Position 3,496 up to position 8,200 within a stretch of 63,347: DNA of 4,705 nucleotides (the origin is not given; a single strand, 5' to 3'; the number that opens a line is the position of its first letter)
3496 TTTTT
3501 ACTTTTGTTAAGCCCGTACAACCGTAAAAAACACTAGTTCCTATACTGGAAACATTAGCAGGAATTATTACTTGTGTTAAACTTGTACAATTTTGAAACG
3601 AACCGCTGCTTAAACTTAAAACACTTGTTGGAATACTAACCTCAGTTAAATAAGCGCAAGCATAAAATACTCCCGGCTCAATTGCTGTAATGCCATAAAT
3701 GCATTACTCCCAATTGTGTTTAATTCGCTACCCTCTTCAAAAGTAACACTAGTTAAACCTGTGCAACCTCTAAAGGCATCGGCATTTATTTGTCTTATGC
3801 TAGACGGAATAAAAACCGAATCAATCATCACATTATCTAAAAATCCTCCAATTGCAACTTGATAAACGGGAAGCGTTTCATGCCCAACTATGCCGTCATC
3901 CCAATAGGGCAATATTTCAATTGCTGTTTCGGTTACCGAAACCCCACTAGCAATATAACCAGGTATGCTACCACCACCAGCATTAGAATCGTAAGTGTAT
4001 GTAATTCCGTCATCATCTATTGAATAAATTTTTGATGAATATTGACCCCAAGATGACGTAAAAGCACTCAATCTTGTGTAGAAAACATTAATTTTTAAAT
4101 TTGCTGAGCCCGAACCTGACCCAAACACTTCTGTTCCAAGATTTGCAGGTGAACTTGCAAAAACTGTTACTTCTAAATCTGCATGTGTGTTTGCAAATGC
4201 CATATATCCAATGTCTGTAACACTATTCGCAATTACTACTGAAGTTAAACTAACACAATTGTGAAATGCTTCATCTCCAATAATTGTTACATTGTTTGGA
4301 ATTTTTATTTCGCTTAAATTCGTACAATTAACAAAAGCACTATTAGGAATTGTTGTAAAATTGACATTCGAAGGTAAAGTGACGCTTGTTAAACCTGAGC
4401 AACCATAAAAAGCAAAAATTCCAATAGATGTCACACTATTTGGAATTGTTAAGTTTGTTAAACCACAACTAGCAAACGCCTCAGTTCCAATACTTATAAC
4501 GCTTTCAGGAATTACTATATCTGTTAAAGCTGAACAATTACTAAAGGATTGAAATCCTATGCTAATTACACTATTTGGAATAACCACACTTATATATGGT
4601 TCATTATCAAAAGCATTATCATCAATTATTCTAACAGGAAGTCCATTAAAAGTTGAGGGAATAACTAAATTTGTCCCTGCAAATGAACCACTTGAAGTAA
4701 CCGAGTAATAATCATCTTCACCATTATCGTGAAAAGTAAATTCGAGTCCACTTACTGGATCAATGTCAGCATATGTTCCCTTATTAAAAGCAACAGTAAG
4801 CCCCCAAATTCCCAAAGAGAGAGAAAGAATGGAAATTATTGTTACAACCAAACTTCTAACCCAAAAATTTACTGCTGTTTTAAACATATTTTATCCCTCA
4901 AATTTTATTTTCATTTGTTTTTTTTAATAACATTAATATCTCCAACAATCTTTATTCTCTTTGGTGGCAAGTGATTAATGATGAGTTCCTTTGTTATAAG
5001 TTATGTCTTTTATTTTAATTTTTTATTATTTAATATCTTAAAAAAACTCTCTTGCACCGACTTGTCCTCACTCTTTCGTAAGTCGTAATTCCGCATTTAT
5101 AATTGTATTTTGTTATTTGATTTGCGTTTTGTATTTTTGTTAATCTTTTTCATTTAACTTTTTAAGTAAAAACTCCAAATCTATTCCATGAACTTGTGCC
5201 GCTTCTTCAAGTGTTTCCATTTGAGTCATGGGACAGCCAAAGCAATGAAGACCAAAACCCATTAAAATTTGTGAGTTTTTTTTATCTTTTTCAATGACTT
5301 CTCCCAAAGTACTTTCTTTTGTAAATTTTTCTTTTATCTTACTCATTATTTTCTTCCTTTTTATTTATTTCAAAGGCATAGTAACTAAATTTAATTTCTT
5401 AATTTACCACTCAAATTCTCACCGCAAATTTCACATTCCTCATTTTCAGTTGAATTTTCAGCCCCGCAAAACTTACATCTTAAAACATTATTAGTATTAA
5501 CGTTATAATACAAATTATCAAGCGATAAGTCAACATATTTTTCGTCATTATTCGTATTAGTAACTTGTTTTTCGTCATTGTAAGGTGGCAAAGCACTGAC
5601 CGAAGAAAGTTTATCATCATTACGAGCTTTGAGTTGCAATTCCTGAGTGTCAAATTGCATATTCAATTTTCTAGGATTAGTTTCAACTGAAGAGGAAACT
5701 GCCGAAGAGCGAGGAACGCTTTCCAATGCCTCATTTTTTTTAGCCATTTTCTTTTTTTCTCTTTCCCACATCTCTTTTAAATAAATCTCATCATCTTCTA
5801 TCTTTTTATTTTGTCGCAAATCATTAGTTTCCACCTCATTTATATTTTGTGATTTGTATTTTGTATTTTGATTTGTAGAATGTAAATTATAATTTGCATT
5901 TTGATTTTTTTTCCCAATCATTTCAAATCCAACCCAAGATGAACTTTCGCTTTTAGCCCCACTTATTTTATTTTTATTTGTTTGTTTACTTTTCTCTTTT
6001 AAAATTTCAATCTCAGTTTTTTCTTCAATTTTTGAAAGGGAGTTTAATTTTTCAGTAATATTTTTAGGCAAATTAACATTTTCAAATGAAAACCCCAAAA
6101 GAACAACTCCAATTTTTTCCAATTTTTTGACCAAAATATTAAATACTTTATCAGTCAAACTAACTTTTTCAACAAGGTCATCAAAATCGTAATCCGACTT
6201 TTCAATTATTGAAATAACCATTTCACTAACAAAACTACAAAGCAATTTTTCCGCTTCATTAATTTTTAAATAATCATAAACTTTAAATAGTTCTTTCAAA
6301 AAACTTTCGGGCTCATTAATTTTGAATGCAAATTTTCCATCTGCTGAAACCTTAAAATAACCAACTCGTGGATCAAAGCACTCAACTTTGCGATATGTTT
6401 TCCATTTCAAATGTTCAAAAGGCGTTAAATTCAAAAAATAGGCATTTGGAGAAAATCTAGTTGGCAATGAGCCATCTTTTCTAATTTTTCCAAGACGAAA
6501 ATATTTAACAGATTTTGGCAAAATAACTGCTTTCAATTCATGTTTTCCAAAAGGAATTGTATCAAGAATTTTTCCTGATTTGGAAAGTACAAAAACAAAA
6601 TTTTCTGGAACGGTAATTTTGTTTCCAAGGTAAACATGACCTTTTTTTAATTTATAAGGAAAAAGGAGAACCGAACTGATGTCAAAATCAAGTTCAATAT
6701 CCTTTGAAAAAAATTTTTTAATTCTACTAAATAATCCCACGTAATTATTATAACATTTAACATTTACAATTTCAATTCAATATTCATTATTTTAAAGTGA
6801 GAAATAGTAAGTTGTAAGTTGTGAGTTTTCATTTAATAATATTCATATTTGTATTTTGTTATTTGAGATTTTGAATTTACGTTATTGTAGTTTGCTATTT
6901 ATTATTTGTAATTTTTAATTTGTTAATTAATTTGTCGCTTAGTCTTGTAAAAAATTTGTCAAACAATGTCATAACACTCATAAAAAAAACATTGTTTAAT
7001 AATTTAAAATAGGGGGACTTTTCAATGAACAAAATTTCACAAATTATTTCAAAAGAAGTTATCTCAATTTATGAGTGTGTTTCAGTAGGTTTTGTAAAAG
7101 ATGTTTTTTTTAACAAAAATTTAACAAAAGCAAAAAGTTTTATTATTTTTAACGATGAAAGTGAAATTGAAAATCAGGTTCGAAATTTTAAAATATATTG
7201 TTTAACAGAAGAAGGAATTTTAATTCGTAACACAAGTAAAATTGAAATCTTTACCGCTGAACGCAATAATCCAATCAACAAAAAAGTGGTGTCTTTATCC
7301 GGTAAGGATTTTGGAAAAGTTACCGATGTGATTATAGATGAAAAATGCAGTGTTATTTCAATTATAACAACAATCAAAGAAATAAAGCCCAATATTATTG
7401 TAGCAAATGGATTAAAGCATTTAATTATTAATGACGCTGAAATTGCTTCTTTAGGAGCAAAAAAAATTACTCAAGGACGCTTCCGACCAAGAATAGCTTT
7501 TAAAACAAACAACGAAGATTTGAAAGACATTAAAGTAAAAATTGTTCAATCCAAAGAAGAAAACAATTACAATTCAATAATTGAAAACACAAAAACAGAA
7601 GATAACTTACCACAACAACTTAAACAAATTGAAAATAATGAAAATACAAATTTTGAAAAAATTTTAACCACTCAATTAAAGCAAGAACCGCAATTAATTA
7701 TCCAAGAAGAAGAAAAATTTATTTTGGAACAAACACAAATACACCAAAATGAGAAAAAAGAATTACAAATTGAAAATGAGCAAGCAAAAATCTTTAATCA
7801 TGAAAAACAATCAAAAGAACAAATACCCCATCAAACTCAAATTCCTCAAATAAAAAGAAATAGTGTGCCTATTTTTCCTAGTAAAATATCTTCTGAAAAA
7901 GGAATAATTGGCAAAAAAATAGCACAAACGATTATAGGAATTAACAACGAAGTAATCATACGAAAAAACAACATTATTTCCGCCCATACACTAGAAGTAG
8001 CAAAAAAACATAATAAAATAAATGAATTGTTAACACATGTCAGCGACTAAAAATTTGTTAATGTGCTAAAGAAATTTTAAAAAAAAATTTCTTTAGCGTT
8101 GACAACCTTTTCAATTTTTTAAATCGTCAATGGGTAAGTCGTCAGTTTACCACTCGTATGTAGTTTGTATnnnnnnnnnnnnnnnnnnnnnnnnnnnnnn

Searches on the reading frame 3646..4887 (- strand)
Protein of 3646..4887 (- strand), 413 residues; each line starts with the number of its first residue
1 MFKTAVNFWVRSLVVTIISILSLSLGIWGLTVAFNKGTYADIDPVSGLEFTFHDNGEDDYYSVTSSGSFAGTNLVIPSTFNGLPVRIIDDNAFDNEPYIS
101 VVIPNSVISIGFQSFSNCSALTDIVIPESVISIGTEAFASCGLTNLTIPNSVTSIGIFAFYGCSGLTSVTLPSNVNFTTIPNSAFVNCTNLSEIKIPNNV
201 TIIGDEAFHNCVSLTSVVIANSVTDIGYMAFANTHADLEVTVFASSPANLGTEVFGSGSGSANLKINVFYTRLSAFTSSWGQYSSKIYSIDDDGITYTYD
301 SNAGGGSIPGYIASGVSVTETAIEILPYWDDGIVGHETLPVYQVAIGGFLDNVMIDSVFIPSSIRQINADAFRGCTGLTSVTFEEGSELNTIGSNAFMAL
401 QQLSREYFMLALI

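Call 12: search_protein_families(library=pfam, proteins=[window:3646-4887:-])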
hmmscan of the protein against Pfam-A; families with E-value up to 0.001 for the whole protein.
window:3646-4887:- (413 aa): 2 families
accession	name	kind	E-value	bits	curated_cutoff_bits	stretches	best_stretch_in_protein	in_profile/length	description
PF13306.12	LRR_5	-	1e-53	181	27.7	3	87-176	2-91/127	BspA type Leucine rich repeat region (6 copies)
PF13855.12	LRR_8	-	1.3e-10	41.3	27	2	165-217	2-54/61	Leucine rich repeat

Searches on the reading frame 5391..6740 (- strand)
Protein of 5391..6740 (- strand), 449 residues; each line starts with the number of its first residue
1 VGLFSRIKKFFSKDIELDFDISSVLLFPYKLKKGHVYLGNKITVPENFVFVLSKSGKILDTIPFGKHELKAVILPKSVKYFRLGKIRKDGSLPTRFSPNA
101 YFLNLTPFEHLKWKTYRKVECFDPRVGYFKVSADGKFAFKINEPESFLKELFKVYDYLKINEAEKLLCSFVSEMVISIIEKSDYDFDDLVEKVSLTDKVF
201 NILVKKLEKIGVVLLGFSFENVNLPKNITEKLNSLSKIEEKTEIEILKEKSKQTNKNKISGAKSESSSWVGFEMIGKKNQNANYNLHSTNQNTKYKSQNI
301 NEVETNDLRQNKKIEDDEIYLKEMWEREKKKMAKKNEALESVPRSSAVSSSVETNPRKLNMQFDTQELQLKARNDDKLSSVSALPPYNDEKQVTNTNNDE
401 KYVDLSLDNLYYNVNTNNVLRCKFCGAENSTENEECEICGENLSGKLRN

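Call 12: search_protein_families(library=pfam, proteins=[window:5391-6740:-])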
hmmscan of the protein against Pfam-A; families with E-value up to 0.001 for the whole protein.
window:5391-6740:- (449 aa): 2 families
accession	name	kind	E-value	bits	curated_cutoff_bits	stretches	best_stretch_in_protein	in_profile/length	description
PF13421.11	Band_7_1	-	1.5e-18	67.7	24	1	34-236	9-207/211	SPFH domain-Band 7 family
PF01145.31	Band_7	-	9.8e-08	32.7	23.6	1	129-247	58-170/176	SPFH domain / Band 7 family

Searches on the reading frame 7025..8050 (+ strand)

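Call 12: search_protein_families(library=pfam, proteins=[window:7025-8050:+])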
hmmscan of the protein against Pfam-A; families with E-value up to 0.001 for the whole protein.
window:7025-8050:+ (341 aa): 1 family
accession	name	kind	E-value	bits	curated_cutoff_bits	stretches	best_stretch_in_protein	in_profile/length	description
PF05239.21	PRC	-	1.1e-06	28.9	21.2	1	80-107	6-33/78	PRC-barrel domain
